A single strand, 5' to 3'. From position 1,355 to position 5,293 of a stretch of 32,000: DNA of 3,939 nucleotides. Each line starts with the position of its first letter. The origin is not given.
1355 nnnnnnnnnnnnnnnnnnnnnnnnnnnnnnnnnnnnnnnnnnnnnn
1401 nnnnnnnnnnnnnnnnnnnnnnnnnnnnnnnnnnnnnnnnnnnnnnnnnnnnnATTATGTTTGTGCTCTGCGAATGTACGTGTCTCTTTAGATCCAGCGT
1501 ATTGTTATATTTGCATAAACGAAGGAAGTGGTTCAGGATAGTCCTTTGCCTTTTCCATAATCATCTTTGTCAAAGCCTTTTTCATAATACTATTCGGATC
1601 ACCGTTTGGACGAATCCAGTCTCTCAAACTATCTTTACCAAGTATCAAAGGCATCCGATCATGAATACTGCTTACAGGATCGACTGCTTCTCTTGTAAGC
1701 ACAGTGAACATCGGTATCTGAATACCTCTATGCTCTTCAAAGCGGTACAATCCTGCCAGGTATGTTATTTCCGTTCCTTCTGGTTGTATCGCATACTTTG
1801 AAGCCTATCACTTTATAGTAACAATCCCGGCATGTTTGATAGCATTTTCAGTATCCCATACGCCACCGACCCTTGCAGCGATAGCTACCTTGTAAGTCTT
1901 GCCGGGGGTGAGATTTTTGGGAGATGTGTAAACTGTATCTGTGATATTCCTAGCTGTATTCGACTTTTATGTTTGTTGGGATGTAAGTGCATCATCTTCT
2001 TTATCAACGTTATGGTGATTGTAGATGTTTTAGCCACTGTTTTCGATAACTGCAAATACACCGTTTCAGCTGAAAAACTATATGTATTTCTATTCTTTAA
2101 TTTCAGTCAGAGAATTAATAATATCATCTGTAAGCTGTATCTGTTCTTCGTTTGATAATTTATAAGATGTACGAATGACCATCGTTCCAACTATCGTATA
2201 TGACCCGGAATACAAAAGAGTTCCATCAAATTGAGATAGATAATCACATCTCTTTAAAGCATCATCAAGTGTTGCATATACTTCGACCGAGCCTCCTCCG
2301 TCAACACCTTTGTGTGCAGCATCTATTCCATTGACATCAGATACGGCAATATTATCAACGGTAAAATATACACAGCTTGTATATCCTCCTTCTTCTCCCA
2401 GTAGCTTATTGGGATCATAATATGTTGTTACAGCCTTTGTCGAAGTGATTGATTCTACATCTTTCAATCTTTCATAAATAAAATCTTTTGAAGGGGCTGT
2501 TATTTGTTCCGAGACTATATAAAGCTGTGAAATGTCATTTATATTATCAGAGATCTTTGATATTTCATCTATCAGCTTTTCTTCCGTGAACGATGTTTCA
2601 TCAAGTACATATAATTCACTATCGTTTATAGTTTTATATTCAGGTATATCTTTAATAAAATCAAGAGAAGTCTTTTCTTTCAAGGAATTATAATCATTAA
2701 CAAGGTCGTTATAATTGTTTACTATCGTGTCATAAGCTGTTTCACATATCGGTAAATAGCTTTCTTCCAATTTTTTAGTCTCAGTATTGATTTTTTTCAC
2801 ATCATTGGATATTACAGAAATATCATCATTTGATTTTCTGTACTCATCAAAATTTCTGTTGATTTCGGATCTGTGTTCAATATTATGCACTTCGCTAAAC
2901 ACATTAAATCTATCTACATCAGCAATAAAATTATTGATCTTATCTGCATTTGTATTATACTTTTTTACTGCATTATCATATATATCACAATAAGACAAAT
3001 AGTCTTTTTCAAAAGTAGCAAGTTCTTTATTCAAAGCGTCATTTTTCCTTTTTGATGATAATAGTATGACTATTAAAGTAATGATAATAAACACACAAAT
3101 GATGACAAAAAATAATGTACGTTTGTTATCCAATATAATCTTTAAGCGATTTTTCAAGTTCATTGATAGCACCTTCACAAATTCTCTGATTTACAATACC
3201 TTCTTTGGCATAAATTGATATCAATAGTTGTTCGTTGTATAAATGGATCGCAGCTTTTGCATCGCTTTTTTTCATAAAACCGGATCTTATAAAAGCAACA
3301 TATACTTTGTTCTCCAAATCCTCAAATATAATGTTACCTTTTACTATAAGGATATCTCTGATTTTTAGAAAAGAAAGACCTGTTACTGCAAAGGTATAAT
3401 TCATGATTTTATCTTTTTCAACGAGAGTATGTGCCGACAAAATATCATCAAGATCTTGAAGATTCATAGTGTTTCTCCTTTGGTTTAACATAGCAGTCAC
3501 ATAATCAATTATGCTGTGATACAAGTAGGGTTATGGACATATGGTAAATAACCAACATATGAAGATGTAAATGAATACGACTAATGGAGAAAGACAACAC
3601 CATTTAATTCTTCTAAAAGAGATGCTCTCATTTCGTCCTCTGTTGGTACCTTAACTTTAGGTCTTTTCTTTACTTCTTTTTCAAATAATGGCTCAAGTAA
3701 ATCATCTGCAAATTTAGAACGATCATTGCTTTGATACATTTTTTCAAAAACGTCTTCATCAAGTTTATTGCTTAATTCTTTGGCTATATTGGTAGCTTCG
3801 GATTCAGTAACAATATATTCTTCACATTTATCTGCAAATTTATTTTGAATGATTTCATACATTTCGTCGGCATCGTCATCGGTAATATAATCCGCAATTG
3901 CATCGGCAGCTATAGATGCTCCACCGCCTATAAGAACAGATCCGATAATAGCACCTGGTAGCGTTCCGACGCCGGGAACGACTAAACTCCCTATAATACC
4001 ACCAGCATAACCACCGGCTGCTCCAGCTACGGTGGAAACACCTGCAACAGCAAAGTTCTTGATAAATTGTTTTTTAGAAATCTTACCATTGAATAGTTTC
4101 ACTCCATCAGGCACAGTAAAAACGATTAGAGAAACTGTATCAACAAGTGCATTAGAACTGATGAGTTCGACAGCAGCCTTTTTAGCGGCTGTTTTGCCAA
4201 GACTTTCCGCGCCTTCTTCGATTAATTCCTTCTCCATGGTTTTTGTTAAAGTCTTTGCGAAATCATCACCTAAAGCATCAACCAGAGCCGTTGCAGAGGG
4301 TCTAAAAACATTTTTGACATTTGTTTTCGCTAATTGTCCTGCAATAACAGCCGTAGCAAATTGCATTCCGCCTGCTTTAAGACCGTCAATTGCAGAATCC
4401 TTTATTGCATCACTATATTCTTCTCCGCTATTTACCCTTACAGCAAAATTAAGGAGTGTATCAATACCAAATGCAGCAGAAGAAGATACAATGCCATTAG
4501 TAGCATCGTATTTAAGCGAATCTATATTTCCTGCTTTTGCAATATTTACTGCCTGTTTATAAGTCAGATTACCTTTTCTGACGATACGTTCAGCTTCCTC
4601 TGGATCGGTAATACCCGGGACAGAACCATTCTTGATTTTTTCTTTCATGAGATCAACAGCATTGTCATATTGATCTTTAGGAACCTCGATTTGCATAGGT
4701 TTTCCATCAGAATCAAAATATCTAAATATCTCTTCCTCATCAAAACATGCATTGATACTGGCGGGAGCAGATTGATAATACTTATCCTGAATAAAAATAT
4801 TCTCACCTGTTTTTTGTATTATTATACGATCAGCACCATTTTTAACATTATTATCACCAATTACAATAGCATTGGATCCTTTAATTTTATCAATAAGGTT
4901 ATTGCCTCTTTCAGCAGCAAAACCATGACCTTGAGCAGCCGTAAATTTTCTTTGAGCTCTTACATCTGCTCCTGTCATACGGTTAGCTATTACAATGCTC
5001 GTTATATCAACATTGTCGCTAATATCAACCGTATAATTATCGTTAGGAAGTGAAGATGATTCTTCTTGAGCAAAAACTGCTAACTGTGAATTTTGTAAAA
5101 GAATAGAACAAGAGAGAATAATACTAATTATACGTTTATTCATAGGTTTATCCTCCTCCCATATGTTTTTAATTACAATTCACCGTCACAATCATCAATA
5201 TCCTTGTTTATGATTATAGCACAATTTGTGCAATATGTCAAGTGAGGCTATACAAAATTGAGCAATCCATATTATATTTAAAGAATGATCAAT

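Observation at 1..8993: Swapped 8-bp target duplications show the 5.5-kb segment between two inverted IS66 copies has been flipped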

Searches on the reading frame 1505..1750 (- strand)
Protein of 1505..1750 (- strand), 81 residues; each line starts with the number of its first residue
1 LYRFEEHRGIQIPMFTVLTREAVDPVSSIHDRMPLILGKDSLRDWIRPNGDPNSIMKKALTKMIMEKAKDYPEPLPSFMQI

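Call 23: search_protein_families(library=pfam, proteins=[window:1505-1750:-], max_evalue=0.01)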
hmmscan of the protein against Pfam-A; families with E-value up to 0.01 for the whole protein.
window:1505-1750:- (81 aa): 1 family
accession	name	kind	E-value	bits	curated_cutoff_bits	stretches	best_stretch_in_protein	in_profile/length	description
PF02586.19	SRAP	-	1.1e-10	41.9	27.1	1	6-63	140-197/214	SOS response associated peptidase (SRAP)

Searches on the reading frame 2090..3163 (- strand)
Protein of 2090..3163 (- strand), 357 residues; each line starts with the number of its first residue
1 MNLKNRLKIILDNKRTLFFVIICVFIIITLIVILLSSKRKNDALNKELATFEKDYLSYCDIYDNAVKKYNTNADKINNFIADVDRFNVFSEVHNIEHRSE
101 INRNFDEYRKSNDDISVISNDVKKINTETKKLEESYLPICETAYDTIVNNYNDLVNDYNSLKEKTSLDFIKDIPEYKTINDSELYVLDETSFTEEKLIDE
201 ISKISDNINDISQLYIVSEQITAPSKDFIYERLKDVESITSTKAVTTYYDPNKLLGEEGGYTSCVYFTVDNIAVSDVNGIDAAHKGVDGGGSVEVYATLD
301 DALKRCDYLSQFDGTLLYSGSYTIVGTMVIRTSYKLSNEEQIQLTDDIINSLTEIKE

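Call 23: search_protein_families(library=pfam, proteins=[window:2090-3163:-], max_evalue=0.01)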
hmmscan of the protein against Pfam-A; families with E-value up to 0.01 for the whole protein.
window:2090-3163:- (357 aa): 2 families
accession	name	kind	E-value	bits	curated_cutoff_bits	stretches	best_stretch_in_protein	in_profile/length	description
PF06103.16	DUF948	-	0.00028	21.4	37.2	0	24-96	11-81/89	Bacterial protein of unknown function (DUF948)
PF07303.18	Occludin_ELL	-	0.0036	18.5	31.2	1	97-170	13-85/101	Occludin homology domain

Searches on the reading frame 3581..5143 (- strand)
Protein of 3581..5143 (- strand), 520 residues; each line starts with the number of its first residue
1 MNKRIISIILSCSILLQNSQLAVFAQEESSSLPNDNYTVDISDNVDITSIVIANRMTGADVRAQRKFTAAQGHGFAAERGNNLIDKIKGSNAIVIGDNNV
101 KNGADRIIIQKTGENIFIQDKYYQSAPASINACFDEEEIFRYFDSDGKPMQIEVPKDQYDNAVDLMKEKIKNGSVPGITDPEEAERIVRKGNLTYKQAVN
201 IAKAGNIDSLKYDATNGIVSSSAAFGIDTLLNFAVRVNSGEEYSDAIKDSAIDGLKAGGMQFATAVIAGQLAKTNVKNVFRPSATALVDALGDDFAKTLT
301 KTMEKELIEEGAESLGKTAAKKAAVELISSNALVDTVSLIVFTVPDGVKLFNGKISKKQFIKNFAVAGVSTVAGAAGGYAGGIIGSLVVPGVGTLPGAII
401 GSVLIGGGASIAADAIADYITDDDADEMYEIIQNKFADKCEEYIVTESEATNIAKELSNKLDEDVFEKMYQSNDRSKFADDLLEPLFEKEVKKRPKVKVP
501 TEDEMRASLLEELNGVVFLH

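Call 9: find_encoding_contigs(protein=window:3581-5143:-, flank=10000, max_places=10)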
Protein window:3581-5143:- (520 aa): 21 contigs read that carry it; 3 places shown.
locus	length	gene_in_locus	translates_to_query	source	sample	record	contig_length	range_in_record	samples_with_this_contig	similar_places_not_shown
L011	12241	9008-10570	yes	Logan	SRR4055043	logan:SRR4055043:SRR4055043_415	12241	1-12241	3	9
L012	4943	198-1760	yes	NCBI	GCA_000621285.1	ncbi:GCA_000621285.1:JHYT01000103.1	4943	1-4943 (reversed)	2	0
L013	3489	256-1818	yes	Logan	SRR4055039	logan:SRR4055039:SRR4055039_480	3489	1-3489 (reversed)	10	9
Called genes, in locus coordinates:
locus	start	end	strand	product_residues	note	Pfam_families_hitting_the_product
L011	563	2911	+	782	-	PF04851:ResIII (weak), PF00270:DEAD (weak), PF00271:Helicase_C (weak), PF22590:Cas3-like_C_2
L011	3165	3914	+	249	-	PF09704:Cas_Cas5d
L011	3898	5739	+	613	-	PF09709:Cas_Csd1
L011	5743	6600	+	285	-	PF05107:Cas_Cas7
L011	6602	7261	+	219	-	PF01930:Cas_Cas4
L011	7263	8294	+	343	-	PF01867:Cas_Cas1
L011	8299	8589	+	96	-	PF09827:CRISPR_Cas2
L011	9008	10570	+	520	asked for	PF27347:YeeR_C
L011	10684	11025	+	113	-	-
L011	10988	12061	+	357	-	-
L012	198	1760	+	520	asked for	PF27347:YeeR_C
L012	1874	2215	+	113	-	-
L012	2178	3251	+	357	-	-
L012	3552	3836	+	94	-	PF02586:SRAP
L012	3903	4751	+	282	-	PF14433:SUKH-3 (weak)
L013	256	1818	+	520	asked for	PF27347:YeeR_C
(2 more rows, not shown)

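Call 19: find_homologous_proteins(query=L011:3898-5739:+, max_evalue=1e-50)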
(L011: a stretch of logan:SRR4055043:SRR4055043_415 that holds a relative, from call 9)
Query L011:3898-5739:+ (613 aa): 961 proteins with E <= 1e-50 among 8000 candidates; the best 120 are listed.
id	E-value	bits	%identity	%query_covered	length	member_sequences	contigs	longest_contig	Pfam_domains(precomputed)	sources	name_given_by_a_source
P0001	0.0e+0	1425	100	100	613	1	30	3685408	PF09709.16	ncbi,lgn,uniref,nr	ncbi:type I-C CRISPR-associated protein Cas8c/Csd1 [Ruminococcus albus]|uniref:CRISPR-associated pro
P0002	0.0e+0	1275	88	100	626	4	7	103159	PF09709.16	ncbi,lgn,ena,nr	ncbi:MAG: type I-C CRISPR-associated protein Cas8c/Csd1 [Ruminococcus sp.]|nr:type I-C CRISPR-associ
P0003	3.2e-287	972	69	100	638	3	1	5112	PF09709.16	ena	-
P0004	9.7e-285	964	68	98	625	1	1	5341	PF09709.16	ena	-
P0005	1.1e-278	944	68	99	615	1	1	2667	PF09709.16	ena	-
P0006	3.3e-277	939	68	99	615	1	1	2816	PF09709.16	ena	-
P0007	2.4e-261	887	65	100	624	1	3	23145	PF09709.16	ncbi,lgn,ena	-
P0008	1.7e-254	864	64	100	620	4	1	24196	PF09709.16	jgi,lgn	jgi:CRISPR-associated protein Csd1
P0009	9.5e-254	861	65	100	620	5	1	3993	PF09709.16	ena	-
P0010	5.0e-251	853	64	100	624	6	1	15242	PF09709.16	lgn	-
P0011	9.0e-249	845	63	100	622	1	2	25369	PF09709.16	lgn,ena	-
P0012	4.6e-248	843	64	100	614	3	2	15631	PF09709.16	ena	-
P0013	5.6e-248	842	63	100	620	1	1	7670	PF09709.16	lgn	-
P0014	1.2e-247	841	63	100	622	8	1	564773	PF09709.16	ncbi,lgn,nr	ncbi:CRISPR-associated protein Csd1 [Ruminococcaceae bacterium FB2012]|nr:CRISPR-associated protein 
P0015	4.4e-243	826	61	98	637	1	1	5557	PF09709.16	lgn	-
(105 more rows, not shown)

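Call 20: find_encoding_contigs(protein=P0001, flank=10000, max_places=10)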
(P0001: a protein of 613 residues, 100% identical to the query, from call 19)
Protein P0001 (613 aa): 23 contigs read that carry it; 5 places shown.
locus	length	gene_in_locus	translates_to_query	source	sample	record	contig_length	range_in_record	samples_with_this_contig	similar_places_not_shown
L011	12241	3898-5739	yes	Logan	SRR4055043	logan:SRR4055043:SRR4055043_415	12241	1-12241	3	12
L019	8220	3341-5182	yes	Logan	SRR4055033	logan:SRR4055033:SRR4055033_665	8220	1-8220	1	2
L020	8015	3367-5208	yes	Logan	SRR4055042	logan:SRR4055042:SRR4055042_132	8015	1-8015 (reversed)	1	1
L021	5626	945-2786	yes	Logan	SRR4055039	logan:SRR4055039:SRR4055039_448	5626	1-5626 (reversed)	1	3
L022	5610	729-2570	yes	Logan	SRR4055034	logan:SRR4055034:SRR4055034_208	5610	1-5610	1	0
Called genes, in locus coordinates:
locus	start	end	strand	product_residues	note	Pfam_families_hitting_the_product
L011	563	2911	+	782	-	PF04851:ResIII (weak), PF00270:DEAD (weak), PF00271:Helicase_C (weak), PF22590:Cas3-like_C_2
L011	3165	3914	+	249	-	PF09704:Cas_Cas5d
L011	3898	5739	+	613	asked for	PF09709:Cas_Csd1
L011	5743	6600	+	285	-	PF05107:Cas_Cas7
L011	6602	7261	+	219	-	PF01930:Cas_Cas4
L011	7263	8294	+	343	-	PF01867:Cas_Cas1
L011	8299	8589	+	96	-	PF09827:CRISPR_Cas2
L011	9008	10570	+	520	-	PF27347:YeeR_C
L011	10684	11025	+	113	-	-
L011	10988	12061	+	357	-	-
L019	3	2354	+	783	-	?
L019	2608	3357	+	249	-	PF09704:Cas_Cas5d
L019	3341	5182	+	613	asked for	PF09709:Cas_Csd1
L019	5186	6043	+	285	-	PF05107:Cas_Cas7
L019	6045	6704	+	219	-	PF01930:Cas_Cas4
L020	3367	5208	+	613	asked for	PF09709:Cas_Csd1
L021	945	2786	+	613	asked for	PF09709:Cas_Csd1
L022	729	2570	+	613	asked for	PF09709:Cas_Csd1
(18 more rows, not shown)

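Call 22: find_encoding_contigs(protein=P0002, flank=10000, max_places=6)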
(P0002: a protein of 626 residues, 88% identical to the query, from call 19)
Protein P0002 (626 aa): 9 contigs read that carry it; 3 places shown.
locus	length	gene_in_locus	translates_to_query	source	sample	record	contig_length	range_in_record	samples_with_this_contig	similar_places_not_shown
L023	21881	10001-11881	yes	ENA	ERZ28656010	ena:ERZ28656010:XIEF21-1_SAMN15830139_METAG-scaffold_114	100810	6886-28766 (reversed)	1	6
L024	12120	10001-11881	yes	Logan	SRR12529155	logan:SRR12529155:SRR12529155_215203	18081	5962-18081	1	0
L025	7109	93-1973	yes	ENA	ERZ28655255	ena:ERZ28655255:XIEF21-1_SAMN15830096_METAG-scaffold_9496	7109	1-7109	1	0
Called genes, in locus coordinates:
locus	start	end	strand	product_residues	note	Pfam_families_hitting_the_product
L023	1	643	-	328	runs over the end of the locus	PF01339:CheB_methylest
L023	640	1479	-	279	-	PF03705:CheR_N, PF01739:CheR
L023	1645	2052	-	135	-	PF02985:HEAT (faint), PF01816:LRV (faint)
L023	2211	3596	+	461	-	PF14262:Cthe_2159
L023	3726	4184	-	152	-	PF02580:Tyr_Deacylase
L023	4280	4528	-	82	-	PF01381:HTH_3 (weak), PF13443:HTH_26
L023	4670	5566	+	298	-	PF21827:New_glue (weak)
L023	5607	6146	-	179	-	PF04014:MazE_antitoxin, PF15714:SpoVT_C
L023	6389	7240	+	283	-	-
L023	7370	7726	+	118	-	-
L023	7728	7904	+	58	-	-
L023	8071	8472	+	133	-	-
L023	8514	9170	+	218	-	-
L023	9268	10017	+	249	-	PF09704:Cas_Cas5d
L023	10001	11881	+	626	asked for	PF09709:Cas_Csd1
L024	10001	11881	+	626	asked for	PF09709:Cas_Csd1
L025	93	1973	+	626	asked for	PF09709:Cas_Csd1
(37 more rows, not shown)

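Call 23: search_protein_families(library=pfam, proteins=[window:3581-5143:-], max_evalue=0.01)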
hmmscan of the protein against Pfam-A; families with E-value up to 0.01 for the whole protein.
window:3581-5143:- (520 aa): 1 family
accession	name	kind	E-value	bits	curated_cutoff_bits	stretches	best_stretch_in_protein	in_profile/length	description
PF01992.21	vATP-synt_AC39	-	3.2e-05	23.9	29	0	404-490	117-203/339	ATP synthase (C/AC39) subunit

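Call 37: find_encoding_contigs(protein=P0192, flank=10000, max_places=4)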
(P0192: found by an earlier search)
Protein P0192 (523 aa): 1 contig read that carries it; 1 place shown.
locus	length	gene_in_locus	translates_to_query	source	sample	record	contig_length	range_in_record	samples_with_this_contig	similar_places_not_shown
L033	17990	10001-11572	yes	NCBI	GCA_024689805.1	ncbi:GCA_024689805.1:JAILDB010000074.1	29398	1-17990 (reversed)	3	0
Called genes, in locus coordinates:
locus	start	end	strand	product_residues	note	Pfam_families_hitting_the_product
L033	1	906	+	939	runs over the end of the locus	PF00404:Dockerin_1 (faint), PF13306:LRR_5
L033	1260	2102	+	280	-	PF03123:CAT_RBD, PF00874:PRD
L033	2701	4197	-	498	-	-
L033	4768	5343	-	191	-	PF00132:Hexapep, PF14602:Hexapep_2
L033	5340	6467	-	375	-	PF00753:Lactamase_B (faint), PF13483:Lactamase_B_3, PF12706:Lactamase_B_2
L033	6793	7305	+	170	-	PF02586:SRAP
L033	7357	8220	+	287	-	PF14433:SUKH-3 (weak)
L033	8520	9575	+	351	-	-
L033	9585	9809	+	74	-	-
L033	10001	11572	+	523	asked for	PF09820:AAA-ATPase_like, PF08011:PDDEXK_9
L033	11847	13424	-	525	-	-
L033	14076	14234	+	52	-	-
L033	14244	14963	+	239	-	PF00005:ABC_tran, PF13476:AAA_23 (weak), PF13304:AAA_21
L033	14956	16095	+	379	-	-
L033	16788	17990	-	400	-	PF00041:fn3 (faint)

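Call 39: find_encoding_contigs(protein=P0215, flank=4500, max_places=10)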
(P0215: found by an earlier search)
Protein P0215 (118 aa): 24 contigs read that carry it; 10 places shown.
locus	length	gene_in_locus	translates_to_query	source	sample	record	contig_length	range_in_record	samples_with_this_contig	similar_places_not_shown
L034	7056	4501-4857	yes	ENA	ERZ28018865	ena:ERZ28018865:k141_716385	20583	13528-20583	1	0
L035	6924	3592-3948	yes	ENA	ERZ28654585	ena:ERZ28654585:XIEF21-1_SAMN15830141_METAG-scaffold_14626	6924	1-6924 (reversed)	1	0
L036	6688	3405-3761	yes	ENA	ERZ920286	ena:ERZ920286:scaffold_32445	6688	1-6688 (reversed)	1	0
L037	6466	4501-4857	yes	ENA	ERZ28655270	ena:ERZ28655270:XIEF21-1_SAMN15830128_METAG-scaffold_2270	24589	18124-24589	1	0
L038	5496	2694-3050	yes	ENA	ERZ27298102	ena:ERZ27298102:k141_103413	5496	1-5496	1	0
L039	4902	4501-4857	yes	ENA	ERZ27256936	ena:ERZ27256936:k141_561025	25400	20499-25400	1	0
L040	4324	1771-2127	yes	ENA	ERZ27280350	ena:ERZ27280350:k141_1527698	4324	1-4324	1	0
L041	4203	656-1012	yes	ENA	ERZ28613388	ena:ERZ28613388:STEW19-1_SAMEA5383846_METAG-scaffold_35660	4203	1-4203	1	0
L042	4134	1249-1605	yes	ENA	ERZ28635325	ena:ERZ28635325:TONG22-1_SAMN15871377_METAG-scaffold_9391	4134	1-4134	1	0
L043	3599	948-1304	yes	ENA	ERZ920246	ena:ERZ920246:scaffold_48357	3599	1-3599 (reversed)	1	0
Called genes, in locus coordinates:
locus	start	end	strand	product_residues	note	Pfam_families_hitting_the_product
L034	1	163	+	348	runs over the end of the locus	PF01073:3Beta_HSD, PF01370:Epimerase, PF02719:Polysacc_synt_2, PF04321:RmlD_sub_bind (weak), PF07993:NAD_binding_4, PF16363:GDP_Man_Dehyd, PF13460:NAD_binding_10, PF08485:Polysacc_syn_2C, +1 more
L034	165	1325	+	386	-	PF02350:Epimerase_2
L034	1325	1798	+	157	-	-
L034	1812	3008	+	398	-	PF01370:Epimerase, PF04321:RmlD_sub_bind (faint), PF07993:NAD_binding_4 (faint), PF14667:Polysacc_synt_C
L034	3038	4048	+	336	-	PF00106:adh_short (weak), PF01073:3Beta_HSD, PF01370:Epimerase, PF02719:Polysacc_synt_2, PF04321:RmlD_sub_bind, PF08659:KR (weak), PF13460:NAD_binding_10 (weak), PF16363:GDP_Man_Dehyd, +1 more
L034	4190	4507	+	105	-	-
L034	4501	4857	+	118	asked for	PF05717:TnpB_IS66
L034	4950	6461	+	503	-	PF13005:zf-IS66 (weak), PF03050:DDE_Tnp_IS66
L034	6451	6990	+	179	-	-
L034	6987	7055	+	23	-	?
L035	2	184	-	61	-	?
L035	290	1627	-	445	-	PF14501:HATPase_c_5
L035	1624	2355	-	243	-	PF00072:Response_reg, PF04397:LytTR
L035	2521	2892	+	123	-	PF01381:HTH_3, PF12844:HTH_19, PF13560:HTH_31 (weak)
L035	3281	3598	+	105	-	-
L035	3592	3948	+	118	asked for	PF05717:TnpB_IS66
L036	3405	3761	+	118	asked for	PF05717:TnpB_IS66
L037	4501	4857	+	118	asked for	PF05717:TnpB_IS66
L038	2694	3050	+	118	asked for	PF05717:TnpB_IS66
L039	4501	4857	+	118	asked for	PF05717:TnpB_IS66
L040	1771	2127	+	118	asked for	PF05717:TnpB_IS66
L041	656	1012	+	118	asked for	PF05717:TnpB_IS66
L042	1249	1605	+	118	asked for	PF05717:TnpB_IS66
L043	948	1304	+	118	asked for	PF05717:TnpB_IS66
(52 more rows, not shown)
